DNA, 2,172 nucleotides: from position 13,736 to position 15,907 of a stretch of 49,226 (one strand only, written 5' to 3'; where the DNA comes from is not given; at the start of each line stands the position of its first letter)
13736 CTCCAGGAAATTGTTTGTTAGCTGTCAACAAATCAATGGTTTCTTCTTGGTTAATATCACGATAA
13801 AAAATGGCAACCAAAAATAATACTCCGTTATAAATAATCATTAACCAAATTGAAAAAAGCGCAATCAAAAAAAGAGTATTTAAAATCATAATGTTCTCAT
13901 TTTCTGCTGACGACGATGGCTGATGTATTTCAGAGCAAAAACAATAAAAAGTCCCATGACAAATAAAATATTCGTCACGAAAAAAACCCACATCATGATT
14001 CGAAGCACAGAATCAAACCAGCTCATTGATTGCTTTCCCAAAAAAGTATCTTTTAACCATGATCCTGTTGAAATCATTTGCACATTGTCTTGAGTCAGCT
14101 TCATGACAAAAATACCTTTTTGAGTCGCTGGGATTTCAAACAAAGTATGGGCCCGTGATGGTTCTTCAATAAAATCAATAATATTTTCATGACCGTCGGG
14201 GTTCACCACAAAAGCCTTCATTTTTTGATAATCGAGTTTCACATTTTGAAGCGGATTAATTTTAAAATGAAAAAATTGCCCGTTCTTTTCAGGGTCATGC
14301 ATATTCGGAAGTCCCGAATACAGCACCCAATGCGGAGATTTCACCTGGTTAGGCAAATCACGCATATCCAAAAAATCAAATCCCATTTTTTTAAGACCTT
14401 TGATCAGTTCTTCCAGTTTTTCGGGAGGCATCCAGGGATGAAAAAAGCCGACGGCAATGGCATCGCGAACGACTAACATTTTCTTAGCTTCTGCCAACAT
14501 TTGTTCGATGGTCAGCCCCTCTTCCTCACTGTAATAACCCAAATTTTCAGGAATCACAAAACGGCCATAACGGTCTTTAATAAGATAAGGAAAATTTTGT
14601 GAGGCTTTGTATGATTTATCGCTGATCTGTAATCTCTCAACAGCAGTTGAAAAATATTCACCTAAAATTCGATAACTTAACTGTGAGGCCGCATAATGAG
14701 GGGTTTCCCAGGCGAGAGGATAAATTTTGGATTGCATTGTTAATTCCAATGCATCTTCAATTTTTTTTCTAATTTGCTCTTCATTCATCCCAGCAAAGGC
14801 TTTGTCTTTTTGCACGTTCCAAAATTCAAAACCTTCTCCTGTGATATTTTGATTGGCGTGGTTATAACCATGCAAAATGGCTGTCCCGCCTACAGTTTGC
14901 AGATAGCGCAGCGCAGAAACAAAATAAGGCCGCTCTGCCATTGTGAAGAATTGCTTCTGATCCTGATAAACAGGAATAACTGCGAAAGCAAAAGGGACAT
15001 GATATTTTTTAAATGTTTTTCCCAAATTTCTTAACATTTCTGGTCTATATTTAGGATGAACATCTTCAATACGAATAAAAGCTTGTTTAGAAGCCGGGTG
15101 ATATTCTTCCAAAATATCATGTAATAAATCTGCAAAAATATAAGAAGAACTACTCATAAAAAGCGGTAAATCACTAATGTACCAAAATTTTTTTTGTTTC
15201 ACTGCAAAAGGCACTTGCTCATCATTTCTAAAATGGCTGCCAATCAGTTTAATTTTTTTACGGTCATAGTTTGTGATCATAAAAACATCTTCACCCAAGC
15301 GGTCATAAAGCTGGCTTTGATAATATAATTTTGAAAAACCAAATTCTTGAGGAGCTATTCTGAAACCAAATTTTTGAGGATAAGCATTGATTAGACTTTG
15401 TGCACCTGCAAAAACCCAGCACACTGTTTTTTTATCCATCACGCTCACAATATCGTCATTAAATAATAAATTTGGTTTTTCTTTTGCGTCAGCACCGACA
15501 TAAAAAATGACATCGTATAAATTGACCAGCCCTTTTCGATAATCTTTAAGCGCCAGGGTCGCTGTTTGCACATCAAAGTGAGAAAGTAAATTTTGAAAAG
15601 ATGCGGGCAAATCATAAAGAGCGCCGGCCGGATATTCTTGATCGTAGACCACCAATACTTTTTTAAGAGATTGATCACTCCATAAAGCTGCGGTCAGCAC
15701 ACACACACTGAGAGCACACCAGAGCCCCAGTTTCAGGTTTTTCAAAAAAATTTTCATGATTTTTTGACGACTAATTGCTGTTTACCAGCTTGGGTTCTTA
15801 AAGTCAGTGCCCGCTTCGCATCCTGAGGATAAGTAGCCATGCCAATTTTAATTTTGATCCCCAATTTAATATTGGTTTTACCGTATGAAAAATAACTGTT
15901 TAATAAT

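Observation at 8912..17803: Hybrid synthase-dependent exopolysaccharide operon mixing Bcs-, Pga- and Pel-like parts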

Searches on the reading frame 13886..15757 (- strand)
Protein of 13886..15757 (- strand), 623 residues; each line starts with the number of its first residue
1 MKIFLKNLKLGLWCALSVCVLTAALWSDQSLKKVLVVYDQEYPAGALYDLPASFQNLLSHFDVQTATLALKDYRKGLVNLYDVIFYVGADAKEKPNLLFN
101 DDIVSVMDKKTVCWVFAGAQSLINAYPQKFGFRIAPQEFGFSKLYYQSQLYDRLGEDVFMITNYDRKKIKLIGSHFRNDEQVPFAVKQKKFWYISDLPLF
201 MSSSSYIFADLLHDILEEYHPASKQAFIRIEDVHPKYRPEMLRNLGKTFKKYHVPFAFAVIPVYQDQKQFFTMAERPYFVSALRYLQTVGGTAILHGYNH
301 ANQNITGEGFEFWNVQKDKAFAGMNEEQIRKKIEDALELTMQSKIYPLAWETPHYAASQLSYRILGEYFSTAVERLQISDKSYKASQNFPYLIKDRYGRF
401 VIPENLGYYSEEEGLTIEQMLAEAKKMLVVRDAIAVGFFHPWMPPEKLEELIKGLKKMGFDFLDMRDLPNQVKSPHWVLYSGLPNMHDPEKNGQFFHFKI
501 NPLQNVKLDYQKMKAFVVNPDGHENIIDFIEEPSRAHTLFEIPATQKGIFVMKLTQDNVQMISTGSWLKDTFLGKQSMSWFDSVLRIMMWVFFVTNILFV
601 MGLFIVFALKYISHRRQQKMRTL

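Call 6: search_protein_families(library=pfam, proteins=[window:13886-15757:-], max_evalue=0.01)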
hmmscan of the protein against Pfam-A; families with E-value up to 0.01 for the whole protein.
window:13886-15757:- (623 aa): 1 family
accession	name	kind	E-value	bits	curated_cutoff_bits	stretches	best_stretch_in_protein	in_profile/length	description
PF10096.14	DUF2334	-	2.8e-47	161.4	26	1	225-454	1-202/203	Uncharacterized protein conserved in bacteria (DUF2334)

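Call 7: search_protein_families(library=ncbifam, proteins=[window:13886-15757:-], max_evalue=0.01)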
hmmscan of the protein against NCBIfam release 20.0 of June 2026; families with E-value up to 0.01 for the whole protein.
window:13886-15757:- (623 aa): 1 family
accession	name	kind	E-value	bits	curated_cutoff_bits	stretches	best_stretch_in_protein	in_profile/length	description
NF053788.1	GlcNAc_PG_deac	equivalog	0.00027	20.4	280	1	230-353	7-131/241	N-acetylglucosaminyl phosphatidylglycerol deacetylase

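Call 11: find_homologous_proteins(query=window:13886-15757:-, max_evalue=0.00001)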
Query window:13886-15757:- (623 aa): 93 proteins with E <= 0.00001 among 8000 candidates.
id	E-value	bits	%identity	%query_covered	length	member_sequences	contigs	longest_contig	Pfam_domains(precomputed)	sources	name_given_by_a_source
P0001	0.0e+0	1438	100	100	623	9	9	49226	PF10096.15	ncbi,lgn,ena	-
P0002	0.0e+0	1125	76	99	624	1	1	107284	PF10096.15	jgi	-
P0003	6.7e-206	703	78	61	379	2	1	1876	PF10096.15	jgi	jgi:hypothetical protein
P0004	5.0e-170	585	46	90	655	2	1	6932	PF10096.15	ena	-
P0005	1.8e-169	583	46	90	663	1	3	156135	PF10096.15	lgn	-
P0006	5.7e-169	582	45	91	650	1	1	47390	PF10096.15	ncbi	-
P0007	2.6e-166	573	43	98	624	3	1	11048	PF10096.15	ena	-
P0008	9.9e-164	564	44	94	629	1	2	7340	PF10096.15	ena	-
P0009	1.2e-96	343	33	95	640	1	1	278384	PF10096.15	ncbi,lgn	ncbi:MAG: DUF2334 domain-containing protein [Candidatus Omnitrophota bacterium]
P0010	4.5e-89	318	35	74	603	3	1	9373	PF10096.15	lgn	-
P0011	3.6e-85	305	35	74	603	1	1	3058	PF10096.15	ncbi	-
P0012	5.8e-83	297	36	73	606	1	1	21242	PF10096.15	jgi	jgi:hypothetical protein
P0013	3.0e-78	282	34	78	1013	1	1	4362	PF14871.13,PF10096.15,PF02638.22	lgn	-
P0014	6.8e-77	277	29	94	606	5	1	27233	PF10096.15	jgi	jgi:hypothetical protein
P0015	4.0e-74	268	34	75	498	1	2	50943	PF10096.15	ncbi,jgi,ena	jgi:uncharacterized protein YdaL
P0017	7.3e-72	261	34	72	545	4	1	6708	PF10096.15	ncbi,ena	-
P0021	2.1e-65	239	32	69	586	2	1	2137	PF10096.15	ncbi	-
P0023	3.4e-62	229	34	62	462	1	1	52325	PF10096.15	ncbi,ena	-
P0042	4.2e-56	209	30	71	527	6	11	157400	PF10096.15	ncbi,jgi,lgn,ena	-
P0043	8.4e-56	208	31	73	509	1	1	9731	PF10096.15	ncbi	-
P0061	2.9e-42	163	29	69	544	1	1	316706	PF10096.15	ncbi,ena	-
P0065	6.5e-38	149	28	70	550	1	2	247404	PF10096.15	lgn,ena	-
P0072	2.0e-34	137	31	41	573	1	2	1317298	PF10096.15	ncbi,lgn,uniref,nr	ncbi:polysaccharide deacetylase family protein [Metabacillus iocasae]|uniref:Uncharacterized protein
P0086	1.6e-26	111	23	70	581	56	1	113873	PF10096.15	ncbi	-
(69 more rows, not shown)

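Call 21: find_related_loci(query=A2, collection=genome_contigs, flank=10000)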
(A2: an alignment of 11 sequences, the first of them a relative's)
Query A2 (623 aa) in genome_contigs; peptide patterns used: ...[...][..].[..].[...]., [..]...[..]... (x = any residue, [..] = any of these).
429 stretches matched a pattern; 377 encode a relative of the query (tblastn E <= 1e-3); the best 80 are kept; 80 distinct loci.
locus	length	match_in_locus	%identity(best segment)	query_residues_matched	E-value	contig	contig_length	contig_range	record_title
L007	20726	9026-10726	45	31-594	2e-169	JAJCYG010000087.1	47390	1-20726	MAG: Actinomycetes bacterium isolate OFTM219 OFTM219_86, whole genome shotgun sequence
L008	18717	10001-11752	34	44-619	9e-109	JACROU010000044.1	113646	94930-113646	MAG: Candidatus Omnitrophota bacterium isolate NC_groundwater_1969_Pr3_S-0.2um_47_3 scaffold_297216, whole genome shotgu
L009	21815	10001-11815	33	25-615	2e-101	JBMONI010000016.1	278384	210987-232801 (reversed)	MAG: Candidatus Omnitrophota bacterium isolate Betzabe_MAG072 MAG072_16, whole genome shotgun sequence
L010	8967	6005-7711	33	56-617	7e-93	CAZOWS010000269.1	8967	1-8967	MAG TPA_asm: uncultured Actinomycetota bacterium isolate binchicken_co203_618 genome assembly, contig: k141_4416958, who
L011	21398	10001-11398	36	32-482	8e-78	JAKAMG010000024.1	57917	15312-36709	MAG: Bacteroidetes bacterium isolate WY5.bin159 NODE_765_length_57917_cov_15.620903, whole genome shotgun sequence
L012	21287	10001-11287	34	57-472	1e-77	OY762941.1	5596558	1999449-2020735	MAG: uncultured Syntrophobacter sp. isolate 8beb1b32-fcc7-4ae2-b8e9-2f20d438afad genome assembly, chromosome: 1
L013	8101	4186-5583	35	32-482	5e-77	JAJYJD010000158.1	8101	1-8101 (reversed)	MAG: Bacteroidetes bacterium isolate DBS2-1.bin144 NODE_17722_length_8101_cov_2.428141, whole genome shotgun sequence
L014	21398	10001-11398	35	32-482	6e-77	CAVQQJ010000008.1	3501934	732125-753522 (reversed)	MAG: uncultured Bacteroidetes bacterium isolate MFD01476.bin.2.182 genome assembly, contig: contig_26507, whole genome s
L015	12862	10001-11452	35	31-514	3e-76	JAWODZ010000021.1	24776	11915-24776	MAG: bacterium isolate BLK5-2.bin.76 k191_1752079, whole genome shotgun sequence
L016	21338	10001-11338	33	27-473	7e-76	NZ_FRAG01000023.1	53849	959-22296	Paramaledivibacter caminithermalis DSM 15212, whole genome shotgun sequence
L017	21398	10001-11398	33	32-482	9e-75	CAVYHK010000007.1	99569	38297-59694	MAG: uncultured Bacteroidetes bacterium isolate MFD03726.bin.1.238 genome assembly, contig: contig_105138, whole genome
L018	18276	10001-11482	31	25-522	2e-74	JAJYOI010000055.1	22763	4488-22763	MAG: Bacteroidetes bacterium isolate DBS2-5.bin30 NODE_2030_length_22763_cov_2.968943, whole genome shotgun sequence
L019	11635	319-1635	34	32-478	5e-74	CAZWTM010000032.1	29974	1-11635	MAG TPA_asm: uncultured Peptococcaceae bacterium isolate binchicken_co193_91 genome assembly, contig: NODE_738_length_29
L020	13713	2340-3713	33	27-494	4e-74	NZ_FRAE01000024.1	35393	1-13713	Tepidibacter formicigenes DSM 15518, whole genome shotgun sequence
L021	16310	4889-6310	33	31-482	1e-73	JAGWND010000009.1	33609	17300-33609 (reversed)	MAG: Bacteroidota bacterium isolate REEB223 contig-150_1971, whole genome shotgun sequence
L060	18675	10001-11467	31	12-515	9e-75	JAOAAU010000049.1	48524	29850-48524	MAG: Clostridia bacterium isolate SKW158 k141_738305, whole genome shotgun sequence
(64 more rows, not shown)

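Call 28: find_encoding_contigs(protein=P0002, flank=10000, max_places=2)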
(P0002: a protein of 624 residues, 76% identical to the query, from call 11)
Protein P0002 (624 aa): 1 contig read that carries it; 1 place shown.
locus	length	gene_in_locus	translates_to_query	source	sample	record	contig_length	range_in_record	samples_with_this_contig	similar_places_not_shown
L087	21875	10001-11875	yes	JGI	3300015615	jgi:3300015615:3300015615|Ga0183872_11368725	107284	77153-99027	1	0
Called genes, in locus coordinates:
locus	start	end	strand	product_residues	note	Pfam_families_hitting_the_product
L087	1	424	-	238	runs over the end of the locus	PF00970:FAD_binding_6, PF00175:NAD_binding_1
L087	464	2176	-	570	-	PF03460:NIR_SIR_ferr, PF01077:NIR_SIR, PF03460:NIR_SIR_ferr, PF01077:NIR_SIR (weak)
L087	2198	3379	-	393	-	PF00899:ThiF, PF00581:Rhodanese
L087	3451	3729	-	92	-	-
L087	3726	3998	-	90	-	PF14076:DUF4258 (weak)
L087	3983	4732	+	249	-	PF25087:GMPPB_C (faint), PF00132:Hexapep (weak)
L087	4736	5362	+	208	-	PF02190:LON_substr_bdg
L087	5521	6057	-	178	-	PF00575:S1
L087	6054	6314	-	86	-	PF04977:DivIC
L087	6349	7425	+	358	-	PF00515:TPR_1 (weak), PF13414:TPR_11 (weak), PF03692:CxxCxxCC (weak), PF00515:TPR_1, PF07719:TPR_2, PF13181:TPR_8 (weak), PF13432:TPR_16 (weak), PF13414:TPR_11 (weak), +7 more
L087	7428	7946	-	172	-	-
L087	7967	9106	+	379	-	PF01270:Glyco_hydro_8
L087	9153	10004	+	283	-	PF00990:GGDEF (weak)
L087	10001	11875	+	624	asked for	PF10096:DUF2334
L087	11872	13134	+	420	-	PF13506:Glyco_transf_21, PF03142:Chitin_synth_2 (faint), PF00535:Glycos_transf_2, PF10111:Glyco_tranf_2_2, PF13641:Glyco_tranf_2_3, PF13632:Glyco_trans_2_3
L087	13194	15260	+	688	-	PF03170:CBM_BcsB_1st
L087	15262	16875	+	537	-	PF12895:ANAPC3 (faint), PF13424:TPR_12 (faint), PF13432:TPR_16 (faint), PF23914:TPR_CcmH_CycH (faint), PF24575:TPR_Slam (faint), PF00515:TPR_1 (faint), PF07719:TPR_2 (faint), PF13174:TPR_6 (faint), +5 more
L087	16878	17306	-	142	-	PF09424:YqeY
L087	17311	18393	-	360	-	PF00142:Fer4_NifH (weak), PF01656:CbiA, PF06564:CBP_BcsQ, PF09140:MipZ (faint), PF10609:ParA (weak), PF13614:AAA_31, PF02922:CBM_48 (weak), PF16561:AMPK1_CBM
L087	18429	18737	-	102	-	PF04892:VanZ-LLP1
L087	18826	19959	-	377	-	PF13462:Thioredoxin_4, PF01323:DSBA, PF13743:Thioredoxin_5 (weak), PF13098:Thioredoxin_2 (weak), PF13462:Thioredoxin_4, PF01323:DSBA, PF13743:Thioredoxin_5 (weak)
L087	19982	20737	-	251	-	PF11306:DUF3108 (faint)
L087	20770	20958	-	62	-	-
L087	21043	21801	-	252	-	-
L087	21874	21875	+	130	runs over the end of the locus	PF07291:MauE (weak)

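Call 29: find_encoding_contigs(protein=P0005, flank=10000, max_places=2)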
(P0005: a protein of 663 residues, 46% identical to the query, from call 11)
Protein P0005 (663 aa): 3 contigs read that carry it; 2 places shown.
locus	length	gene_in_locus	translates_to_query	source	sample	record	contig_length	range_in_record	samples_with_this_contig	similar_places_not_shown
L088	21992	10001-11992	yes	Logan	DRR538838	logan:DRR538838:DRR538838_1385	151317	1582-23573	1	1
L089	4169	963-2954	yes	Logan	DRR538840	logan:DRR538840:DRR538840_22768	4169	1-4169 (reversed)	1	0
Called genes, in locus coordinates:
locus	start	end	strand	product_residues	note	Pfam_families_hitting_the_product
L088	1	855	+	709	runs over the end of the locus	PF14397:ATPgrasp_ST (weak), PF14398:ATPgrasp_YheCD (weak), PF13432:TPR_16, PF23914:TPR_CcmH_CycH, PF00515:TPR_1 (weak), PF07719:TPR_2 (weak), PF12895:ANAPC3, PF14559:TPR_19, +9 more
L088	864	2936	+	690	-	PF02636:Methyltransf_28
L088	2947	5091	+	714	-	PF00069:Pkinase, PF07714:PK_Tyr_Ser-Thr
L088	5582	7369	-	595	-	PF00989:PAS, PF08448:PAS_4, PF13188:PAS_8 (faint), PF13426:PAS_9, PF08447:PAS_3 (weak), PF00512:HisKA (weak), PF02518:HATPase_c, PF00072:Response_reg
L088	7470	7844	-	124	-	PF00072:Response_reg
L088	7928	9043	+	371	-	PF01270:Glyco_hydro_8 (weak)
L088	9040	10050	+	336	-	PF00990:GGDEF (weak)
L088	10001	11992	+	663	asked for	PF10096:DUF2334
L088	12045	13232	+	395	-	PF13506:Glyco_transf_21, PF03142:Chitin_synth_2 (faint), PF00535:Glycos_transf_2, PF10111:Glyco_tranf_2_2, PF13641:Glyco_tranf_2_3, PF13632:Glyco_trans_2_3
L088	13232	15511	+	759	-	PF03170:CBM_BcsB_1st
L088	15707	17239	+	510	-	PF00515:TPR_1 (faint), PF07719:TPR_2 (faint), PF13174:TPR_6 (faint), PF14559:TPR_19 (weak), PF25060:ARM_TT21_2nd (weak), PF14559:TPR_19 (weak), PF23914:TPR_CcmH_CycH (weak), PF14559:TPR_19, +14 more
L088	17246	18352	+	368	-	PF02350:Epimerase_2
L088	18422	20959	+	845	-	PF00069:Pkinase, PF01636:APH (faint), PF07714:PK_Tyr_Ser-Thr, PF03109:ABC1 (weak)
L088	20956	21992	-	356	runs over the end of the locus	PF01594:AI-2E_transport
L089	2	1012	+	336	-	?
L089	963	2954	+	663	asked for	PF10096:DUF2334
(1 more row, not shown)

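Call 30: find_encoding_contigs(protein=P0007, flank=10000, max_places=2)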
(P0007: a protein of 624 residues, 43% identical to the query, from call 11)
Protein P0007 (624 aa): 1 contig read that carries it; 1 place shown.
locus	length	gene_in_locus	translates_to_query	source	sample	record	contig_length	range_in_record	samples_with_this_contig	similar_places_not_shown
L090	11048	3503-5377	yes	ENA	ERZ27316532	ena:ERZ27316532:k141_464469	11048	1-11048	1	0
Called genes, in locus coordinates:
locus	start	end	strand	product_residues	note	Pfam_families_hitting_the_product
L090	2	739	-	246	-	?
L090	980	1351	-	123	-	PF00072:Response_reg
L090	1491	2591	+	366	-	PF01270:Glyco_hydro_8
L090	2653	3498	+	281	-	PF00990:GGDEF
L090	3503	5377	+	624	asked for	PF10096:DUF2334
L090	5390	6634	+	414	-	PF13506:Glyco_transf_21, PF03142:Chitin_synth_2 (faint), PF00535:Glycos_transf_2, PF10111:Glyco_tranf_2_2, PF13641:Glyco_tranf_2_3, PF13632:Glyco_trans_2_3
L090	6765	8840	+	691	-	PF03170:CBM_BcsB_1st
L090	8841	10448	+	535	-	PF13432:TPR_16 (weak), PF14559:TPR_19 (weak), PF13432:TPR_16 (weak), PF23914:TPR_CcmH_CycH, PF00515:TPR_1 (weak), PF07719:TPR_2 (weak), PF14559:TPR_19 (weak), PF13432:TPR_16 (weak), +17 more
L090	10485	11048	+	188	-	?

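Call 36: search_solved_structures(query=window:13886-15757:-, max_evalue=1)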
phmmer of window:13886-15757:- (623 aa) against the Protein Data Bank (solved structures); distinct sequences matched with E-value up to 1: 4.
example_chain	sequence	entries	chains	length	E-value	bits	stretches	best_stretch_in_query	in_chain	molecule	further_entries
2m83_A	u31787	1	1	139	0.15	13.5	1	39-86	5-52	Protein phosphatase 1 regulatory subunit 3A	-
9yiu_G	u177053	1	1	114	0.55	11.7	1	235-292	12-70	L-dopachrome isomerase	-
9yi5_A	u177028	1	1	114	0.62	11.5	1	235-301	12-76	hpMIF2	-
3ewb_X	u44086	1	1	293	0.7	11.4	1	224-295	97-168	2-isopropylmalate synthase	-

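Call 59: predict_structure(alignment_id=A2)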
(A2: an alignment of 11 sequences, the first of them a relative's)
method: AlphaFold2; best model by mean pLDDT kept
length: 623 residues; sequences in the alignment: 11
mean_pLDDT: 84.2   pTM: 0.77
mean pLDDT of the five models: 84.2, 84.1, 82.9, 81.6, 79.1
residues with pLDDT >= 90: 265; 70-90: 269; 50-70: 78; < 50: 11
segments of 3 or more residues with pLDDT < 50: none
pLDDT, mean of each block of 10 residues (from residue 1): 71 80 57 93 84 90 92 94 94 88 94 94 90 90 90 82 91 90 94 89 85 88 91 91 95 96 85 93 95 80 52 76 79 89 94 81 90 88 85 88 90 89 92 92 92 96 89 90 71 53 75 87 83 69 84 76 54 59 74 86 88 71 49
secondary structure, 60 per line:
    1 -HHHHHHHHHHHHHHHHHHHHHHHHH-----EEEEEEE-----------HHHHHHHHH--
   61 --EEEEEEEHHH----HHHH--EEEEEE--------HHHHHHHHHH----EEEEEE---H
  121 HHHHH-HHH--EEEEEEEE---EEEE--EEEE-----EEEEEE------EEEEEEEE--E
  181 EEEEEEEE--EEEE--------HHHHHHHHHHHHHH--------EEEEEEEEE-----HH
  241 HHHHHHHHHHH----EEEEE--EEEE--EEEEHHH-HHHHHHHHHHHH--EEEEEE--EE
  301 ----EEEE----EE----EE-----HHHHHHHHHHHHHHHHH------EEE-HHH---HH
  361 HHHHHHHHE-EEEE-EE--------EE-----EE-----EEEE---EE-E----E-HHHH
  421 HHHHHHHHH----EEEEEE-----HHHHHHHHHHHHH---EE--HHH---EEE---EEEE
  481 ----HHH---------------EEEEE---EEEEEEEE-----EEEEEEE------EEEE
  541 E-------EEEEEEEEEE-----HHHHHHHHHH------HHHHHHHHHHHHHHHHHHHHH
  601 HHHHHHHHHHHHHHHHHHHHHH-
elements in order: H2-26 E32-38 H50-58 E63-69 H77-80 E83-88 H97-106 E111-116 H120-125 E132-139 E143-146 E149-152 E158-163 E170-177 E180-188 E191-194 H203-216 E225-233 H239-251 E256-260 E263-266 E269-272 H277-288 E291-296 E305-308 H326-342 E349-351 H359-368 E371-374 E400-403 H417-429 E434-439 H445-457 E471-473 E477-480 E503-507 E511-518 E524-530 E537-541 E549-558 H564-573 H580-622

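Call 61: predict_structure(alignment_id=A3)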
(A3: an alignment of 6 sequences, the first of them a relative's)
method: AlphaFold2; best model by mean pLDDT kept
length: 541 residues; sequences in the alignment: 6
mean_pLDDT: 79.4   pTM: 0.47
mean pLDDT of the five models: 79.4, 64.8, 61.4, 56.2, 52.5
residues with pLDDT >= 90: 118; 70-90: 318; 50-70: 64; < 50: 41
segments of 3 or more residues with pLDDT < 50: 1-29, 450-454, 456-460
pLDDT, mean of each block of 10 residues (from residue 1): 38 45 37 71 88 89 87 86 86 87 78 75 63 75 85 87 92 91 92 93 83 88 86 86 90 85 94 89 79 65 82 71 83 85 80 82 82 82 66 81 86 71 82 77 71 43 76 84 90 80 89 85 85 80 60
secondary structure, 60 per line:
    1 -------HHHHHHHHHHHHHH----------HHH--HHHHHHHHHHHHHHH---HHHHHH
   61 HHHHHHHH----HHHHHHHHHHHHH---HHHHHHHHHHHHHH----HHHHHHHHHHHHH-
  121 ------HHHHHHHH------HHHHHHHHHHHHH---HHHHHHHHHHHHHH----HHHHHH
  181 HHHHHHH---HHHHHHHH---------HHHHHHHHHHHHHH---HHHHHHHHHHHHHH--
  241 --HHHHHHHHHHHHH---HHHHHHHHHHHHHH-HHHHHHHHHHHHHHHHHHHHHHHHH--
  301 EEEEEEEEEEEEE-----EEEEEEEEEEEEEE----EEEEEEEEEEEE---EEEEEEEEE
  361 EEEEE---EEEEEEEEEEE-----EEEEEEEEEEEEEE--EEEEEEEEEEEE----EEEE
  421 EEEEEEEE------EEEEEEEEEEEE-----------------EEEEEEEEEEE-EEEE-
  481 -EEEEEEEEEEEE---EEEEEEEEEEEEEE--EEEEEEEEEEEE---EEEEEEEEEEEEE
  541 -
elements in order: H8-21 H37-51 H55-68 H73-85 H89-102 H107-119 H127-134 H141-153 H157-170 H175-187 H191-198 H208-221 H225-238 H243-255 H259-272 H274-298 E301-313 E319-332 E337-348 E352-365 E369-379 E385-398 E401-412 E417-428 E435-446 E464-474 E476-479 E482-493 E497-510 E513-524 E528-540
